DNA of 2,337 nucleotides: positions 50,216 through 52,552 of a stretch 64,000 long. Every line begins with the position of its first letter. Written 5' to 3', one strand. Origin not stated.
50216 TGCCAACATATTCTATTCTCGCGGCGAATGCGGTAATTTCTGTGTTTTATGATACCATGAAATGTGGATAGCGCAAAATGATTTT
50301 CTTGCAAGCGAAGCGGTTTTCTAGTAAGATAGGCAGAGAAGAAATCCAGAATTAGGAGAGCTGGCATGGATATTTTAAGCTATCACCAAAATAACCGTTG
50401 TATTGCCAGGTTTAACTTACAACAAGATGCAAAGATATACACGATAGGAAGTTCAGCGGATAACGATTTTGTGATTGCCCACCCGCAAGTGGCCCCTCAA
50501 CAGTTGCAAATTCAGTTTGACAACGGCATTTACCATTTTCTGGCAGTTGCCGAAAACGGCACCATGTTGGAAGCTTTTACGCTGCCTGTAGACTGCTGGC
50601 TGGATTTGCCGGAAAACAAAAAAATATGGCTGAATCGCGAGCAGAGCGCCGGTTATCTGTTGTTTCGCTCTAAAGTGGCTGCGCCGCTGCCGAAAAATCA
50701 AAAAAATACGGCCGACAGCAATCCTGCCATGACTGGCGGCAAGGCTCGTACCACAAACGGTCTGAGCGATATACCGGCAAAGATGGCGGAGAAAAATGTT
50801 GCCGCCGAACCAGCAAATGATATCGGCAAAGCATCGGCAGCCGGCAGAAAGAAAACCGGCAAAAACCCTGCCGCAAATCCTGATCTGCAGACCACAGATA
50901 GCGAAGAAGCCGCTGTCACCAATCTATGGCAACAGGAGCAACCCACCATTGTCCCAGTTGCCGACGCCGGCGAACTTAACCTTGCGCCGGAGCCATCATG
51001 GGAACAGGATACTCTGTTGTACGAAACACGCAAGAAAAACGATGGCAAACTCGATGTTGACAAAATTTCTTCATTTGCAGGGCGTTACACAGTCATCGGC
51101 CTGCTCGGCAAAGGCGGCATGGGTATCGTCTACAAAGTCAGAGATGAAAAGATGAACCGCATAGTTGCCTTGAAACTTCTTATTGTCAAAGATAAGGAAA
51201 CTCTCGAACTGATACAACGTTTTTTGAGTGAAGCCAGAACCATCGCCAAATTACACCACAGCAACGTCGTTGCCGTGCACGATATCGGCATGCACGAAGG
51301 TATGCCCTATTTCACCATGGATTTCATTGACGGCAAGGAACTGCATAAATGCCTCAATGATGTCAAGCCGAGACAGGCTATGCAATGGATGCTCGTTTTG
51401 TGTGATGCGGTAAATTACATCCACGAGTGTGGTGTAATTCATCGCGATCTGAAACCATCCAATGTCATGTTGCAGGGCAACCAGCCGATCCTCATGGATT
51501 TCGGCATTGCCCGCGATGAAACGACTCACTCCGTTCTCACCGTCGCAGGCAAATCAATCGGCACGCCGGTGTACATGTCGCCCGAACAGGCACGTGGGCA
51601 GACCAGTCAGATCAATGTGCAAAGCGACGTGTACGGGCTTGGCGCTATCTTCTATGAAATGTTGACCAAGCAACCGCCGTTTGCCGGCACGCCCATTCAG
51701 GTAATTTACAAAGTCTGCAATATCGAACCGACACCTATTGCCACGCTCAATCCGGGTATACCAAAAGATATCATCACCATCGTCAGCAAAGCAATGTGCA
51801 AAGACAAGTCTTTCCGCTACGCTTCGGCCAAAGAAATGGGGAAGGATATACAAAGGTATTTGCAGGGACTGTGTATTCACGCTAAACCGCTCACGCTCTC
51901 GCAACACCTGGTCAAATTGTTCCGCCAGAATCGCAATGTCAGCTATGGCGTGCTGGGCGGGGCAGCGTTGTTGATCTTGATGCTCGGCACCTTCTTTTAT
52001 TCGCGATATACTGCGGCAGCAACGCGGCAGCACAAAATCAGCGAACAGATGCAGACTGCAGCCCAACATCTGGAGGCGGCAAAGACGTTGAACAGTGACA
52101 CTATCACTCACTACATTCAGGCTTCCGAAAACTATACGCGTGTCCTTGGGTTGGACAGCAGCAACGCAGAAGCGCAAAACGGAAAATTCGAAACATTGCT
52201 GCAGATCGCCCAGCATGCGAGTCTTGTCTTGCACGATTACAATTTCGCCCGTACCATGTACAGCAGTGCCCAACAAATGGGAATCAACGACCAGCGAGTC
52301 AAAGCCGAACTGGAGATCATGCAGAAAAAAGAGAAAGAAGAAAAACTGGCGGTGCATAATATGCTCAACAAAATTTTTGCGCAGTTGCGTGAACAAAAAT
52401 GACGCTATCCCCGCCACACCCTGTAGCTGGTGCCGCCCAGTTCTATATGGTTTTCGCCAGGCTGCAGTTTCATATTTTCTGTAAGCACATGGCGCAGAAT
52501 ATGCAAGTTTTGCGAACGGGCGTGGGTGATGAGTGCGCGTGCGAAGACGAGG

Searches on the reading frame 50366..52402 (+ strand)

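Call 80: search_protein_families(library=pfam, proteins=[window:50366-52402:+], max_evalue=0.0001)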
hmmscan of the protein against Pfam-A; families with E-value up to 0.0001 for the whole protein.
window:50366-52402:+ (678 aa): 4 families
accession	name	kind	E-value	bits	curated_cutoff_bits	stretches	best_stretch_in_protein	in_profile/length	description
PF00069.31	Pkinase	-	2.9e-47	161.7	31.7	1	241-486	1-253/263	Protein kinase domain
PF07714.23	PK_Tyr_Ser-Thr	-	9.3e-30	104.2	23.1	1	246-484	6-248/258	Protein tyrosine and serine/threonine kinase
PF01636.29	APH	-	9.3e-07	29.3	23.2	0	356-382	169-197/239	Phosphotransferase enzyme family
PF00498.31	FHA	-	1.1e-05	26.1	20.7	0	25-68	1-46/67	FHA domain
